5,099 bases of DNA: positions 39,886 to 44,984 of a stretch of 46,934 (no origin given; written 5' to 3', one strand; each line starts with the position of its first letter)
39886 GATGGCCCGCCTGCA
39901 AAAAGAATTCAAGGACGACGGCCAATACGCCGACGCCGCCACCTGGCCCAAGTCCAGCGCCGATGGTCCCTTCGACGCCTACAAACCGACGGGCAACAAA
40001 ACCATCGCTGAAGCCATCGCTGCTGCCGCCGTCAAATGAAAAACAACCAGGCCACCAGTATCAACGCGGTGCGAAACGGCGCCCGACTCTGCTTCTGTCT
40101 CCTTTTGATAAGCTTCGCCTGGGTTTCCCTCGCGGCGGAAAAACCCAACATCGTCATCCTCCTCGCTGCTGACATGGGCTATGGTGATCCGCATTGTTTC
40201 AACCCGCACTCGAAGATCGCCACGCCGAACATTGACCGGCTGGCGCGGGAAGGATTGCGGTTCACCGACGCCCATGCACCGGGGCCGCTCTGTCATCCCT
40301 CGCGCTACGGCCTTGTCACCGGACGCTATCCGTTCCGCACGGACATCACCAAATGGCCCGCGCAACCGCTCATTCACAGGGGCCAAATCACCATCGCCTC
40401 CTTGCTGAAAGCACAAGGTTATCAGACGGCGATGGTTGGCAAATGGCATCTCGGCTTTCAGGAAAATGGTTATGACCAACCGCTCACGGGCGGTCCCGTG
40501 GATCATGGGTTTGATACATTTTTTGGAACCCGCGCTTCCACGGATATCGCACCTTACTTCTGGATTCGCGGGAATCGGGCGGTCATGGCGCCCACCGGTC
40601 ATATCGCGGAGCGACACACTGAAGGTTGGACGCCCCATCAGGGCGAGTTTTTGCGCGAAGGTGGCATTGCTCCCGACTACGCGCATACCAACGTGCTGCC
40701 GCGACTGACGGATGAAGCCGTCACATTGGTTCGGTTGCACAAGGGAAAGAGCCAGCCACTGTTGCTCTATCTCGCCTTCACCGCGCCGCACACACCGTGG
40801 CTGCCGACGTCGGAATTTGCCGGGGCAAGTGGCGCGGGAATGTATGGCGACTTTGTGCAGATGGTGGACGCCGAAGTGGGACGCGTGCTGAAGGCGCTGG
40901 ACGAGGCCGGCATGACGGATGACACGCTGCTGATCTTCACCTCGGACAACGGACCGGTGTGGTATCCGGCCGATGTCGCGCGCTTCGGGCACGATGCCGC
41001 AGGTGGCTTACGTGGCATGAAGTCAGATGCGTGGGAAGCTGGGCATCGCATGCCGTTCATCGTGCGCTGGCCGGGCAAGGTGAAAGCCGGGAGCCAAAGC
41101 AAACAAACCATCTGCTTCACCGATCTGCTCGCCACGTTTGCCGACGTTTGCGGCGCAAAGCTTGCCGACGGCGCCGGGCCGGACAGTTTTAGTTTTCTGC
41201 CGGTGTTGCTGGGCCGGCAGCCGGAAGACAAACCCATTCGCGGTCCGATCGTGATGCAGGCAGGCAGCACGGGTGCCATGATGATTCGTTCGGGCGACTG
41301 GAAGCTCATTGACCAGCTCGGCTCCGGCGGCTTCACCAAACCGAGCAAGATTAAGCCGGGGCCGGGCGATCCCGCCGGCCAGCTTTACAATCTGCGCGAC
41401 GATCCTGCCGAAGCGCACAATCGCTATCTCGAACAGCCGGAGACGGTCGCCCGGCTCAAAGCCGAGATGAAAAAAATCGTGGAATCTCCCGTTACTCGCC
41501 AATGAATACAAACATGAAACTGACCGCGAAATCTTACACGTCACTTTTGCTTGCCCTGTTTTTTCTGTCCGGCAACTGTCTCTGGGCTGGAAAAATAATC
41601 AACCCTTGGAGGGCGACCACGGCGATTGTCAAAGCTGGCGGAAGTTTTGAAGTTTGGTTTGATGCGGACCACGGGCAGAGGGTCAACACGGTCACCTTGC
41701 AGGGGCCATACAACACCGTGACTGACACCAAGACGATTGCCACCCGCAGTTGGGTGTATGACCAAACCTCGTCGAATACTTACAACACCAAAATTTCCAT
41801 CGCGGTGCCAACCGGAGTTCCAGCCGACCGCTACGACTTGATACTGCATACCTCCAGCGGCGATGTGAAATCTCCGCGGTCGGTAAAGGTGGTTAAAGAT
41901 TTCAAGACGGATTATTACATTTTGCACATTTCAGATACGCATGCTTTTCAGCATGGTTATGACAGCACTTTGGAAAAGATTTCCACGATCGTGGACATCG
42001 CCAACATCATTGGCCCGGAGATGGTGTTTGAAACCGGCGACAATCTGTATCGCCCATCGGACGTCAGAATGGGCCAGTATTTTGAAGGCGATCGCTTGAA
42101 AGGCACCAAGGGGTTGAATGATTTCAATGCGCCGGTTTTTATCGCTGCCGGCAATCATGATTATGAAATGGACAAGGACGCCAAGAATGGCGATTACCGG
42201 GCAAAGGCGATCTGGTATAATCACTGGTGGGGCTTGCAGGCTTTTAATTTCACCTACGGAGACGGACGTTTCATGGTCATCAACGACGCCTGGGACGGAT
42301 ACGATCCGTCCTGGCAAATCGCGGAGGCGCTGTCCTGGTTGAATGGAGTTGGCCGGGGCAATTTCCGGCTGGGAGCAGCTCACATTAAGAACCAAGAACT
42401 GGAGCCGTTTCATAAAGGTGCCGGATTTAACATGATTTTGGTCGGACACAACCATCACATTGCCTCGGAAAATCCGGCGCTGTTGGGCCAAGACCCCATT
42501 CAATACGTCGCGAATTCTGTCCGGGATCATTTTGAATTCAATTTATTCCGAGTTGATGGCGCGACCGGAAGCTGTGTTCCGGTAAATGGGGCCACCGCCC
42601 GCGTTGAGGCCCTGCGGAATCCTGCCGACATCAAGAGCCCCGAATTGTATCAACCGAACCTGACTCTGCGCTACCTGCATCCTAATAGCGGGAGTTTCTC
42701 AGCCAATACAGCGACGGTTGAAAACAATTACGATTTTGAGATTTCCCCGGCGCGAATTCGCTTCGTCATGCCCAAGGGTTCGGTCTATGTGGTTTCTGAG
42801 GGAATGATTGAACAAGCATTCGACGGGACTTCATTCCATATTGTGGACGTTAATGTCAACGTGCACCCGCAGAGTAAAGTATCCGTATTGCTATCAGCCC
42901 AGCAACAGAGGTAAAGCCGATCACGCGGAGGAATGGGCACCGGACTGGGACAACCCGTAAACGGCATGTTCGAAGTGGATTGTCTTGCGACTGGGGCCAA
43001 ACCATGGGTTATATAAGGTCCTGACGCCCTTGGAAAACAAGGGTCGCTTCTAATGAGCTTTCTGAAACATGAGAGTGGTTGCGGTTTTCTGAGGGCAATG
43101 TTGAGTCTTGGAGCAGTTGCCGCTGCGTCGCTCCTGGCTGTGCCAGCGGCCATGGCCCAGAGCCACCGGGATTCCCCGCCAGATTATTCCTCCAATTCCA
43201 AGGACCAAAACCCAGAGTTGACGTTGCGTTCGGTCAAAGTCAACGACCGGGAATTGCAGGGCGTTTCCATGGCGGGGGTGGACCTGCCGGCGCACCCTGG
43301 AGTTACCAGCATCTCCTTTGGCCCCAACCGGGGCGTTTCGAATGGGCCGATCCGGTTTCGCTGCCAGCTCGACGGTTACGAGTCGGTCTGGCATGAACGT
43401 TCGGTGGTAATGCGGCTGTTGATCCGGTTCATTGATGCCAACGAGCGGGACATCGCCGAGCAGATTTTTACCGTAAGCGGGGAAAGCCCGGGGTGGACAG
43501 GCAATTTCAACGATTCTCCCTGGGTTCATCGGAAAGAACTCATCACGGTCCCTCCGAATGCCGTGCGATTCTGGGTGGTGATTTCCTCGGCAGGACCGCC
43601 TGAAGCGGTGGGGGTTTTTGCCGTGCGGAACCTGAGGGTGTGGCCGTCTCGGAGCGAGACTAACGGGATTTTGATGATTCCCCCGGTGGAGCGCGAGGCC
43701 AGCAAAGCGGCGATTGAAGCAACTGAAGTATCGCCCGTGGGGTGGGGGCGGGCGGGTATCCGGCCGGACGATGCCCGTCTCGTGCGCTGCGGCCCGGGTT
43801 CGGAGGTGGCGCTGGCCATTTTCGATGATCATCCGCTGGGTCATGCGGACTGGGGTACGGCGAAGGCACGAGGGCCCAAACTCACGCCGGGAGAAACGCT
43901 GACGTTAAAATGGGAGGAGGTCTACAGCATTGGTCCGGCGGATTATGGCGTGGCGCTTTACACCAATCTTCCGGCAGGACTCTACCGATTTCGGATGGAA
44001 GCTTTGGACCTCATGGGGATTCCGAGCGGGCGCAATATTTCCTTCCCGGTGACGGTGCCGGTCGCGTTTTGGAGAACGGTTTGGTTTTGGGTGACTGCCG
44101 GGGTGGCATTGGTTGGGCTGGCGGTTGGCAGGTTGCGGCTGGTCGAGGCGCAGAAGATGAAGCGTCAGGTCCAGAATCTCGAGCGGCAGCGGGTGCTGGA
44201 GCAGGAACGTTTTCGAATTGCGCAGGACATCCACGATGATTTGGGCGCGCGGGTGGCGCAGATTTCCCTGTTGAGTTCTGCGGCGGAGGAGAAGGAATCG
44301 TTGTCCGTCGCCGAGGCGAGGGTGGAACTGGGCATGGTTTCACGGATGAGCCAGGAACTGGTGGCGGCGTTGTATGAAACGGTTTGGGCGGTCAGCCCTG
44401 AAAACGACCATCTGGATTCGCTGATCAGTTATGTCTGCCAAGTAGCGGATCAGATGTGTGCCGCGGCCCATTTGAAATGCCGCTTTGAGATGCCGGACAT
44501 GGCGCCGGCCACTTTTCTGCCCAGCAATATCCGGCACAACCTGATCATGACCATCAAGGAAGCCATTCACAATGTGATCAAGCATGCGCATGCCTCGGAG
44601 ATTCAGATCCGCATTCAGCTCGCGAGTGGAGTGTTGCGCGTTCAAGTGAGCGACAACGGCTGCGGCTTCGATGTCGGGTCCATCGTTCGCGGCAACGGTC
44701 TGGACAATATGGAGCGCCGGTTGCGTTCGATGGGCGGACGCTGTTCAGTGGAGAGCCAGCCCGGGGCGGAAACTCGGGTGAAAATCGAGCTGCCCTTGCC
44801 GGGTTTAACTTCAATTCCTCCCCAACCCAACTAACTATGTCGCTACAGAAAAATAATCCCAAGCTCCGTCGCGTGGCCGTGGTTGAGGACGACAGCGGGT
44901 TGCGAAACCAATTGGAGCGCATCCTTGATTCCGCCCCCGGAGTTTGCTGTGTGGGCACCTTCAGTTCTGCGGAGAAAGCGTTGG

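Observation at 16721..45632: Five copies of a 16-bp palindrome, TCCCC-N6-GGGGA, each at the head of a plus-strand transcription unit of the glycan island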

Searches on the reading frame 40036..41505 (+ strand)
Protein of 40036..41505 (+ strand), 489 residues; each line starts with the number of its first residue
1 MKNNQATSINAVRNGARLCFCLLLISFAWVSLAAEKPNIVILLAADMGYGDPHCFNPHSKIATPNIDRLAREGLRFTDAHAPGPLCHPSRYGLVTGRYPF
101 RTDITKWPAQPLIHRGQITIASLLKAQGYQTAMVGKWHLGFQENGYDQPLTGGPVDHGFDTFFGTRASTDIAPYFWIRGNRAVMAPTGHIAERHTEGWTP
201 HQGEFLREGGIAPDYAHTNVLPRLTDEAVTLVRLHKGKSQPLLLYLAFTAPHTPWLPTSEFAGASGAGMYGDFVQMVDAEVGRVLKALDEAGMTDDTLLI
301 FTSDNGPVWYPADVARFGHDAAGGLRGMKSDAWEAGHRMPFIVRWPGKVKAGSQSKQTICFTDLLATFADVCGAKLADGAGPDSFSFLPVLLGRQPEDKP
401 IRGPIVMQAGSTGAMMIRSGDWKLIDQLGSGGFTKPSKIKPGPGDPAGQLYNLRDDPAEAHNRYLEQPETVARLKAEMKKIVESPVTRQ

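Call 12: search_protein_families(library=pfam, proteins=[window:40036-41505:+])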
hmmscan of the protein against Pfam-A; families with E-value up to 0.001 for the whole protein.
window:40036-41505:+ (489 aa): 3 families
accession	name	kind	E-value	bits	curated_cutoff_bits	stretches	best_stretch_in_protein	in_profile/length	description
PF00884.28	Sulfatase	-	7.2e-55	186.9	25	1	37-373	1-300/301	Sulfatase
PF16347.10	SGSH_C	-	4.6e-08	33.8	29.3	1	333-395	12-72/154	N-sulphoglucosamine sulphohydrolase, C-terminal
PF01663.27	Phosphodiest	-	5.8e-08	33.2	23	0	271-306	185-220/342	Type I phosphodiesterase / nucleotide pyrophosphatase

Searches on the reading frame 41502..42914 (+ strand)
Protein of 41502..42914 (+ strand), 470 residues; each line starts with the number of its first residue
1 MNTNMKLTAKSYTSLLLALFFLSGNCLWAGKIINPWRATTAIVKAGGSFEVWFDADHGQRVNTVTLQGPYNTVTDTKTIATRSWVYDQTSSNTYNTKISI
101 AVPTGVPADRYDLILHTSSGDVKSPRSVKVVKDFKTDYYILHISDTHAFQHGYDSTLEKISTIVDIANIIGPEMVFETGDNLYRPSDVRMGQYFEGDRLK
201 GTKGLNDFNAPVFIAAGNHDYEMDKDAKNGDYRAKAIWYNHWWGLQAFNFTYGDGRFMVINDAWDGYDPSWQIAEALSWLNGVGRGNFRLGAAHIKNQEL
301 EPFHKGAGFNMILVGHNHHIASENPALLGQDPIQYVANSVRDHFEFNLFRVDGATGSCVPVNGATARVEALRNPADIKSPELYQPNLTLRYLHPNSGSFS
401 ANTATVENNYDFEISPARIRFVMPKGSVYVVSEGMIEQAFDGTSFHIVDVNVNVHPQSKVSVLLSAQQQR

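Call 12: search_protein_families(library=pfam, proteins=[window:41502-42914:+])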
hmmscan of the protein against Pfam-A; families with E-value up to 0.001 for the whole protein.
window:41502-42914:+ (470 aa): 1 family
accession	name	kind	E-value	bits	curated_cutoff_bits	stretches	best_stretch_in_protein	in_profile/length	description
PF00149.33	Metallophos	-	3.2e-09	37.9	21.5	1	140-318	3-189/191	Calcineurin-like phosphoesterase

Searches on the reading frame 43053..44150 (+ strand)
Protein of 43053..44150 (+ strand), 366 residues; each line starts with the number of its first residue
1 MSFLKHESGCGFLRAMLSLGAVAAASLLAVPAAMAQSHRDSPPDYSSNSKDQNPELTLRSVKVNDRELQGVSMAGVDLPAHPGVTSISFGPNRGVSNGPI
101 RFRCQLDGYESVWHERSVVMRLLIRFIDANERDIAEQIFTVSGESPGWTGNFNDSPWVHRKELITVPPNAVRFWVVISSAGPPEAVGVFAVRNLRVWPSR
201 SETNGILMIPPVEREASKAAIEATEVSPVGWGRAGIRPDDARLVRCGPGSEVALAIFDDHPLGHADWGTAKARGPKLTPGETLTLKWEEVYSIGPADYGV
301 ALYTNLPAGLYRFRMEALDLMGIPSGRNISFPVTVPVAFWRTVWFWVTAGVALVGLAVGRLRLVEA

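Call 42: search_protein_families(library=pfam, proteins=[window:43053-44150:+], max_evalue=5)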
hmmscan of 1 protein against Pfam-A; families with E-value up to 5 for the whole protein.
window:43053-44150:+ (366 aa): 1 family
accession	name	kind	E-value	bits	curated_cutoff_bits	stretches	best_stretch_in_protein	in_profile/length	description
PF07495.19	Y_Y_Y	-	0.0023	18.3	26.6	1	297-321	26-50/65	Y_Y_Y domain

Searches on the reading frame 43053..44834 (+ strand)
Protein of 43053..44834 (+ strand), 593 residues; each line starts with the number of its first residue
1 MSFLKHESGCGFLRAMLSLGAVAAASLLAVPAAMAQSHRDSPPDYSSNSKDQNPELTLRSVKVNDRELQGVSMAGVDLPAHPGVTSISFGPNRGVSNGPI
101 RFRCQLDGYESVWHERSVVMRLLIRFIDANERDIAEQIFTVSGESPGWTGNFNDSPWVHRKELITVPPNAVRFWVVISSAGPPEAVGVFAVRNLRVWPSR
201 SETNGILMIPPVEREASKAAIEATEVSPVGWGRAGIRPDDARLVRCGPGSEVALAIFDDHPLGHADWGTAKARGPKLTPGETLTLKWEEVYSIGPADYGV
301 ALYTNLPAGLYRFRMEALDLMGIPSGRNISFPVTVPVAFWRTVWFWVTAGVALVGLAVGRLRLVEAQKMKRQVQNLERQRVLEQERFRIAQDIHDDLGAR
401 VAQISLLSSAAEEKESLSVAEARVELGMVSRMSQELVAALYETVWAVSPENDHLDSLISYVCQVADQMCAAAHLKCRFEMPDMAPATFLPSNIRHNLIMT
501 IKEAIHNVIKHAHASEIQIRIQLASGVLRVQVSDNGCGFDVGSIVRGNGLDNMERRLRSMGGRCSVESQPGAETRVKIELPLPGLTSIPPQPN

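Call 12: search_protein_families(library=pfam, proteins=[window:43053-44834:+])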
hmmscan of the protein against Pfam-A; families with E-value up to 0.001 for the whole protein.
window:43053-44834:+ (593 aa): 3 families
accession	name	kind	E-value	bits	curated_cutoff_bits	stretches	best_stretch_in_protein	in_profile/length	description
PF02518.31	HATPase_c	-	2.8e-13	50.7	26.4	1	497-583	6-110/111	Histidine kinase-, DNA gyrase B-, and HSP90-like ATPase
PF07730.19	HisKA_3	-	1.1e-07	32.7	24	1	385-450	1-66/68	Histidine kinase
PF13581.12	HATPase_c_2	-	1.5e-05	25.5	27.4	1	487-544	22-84/127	Histidine kinase-like ATPase domain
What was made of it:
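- Checked: The regulator has a partner histidine kinase at 43053-44834 (call 12).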
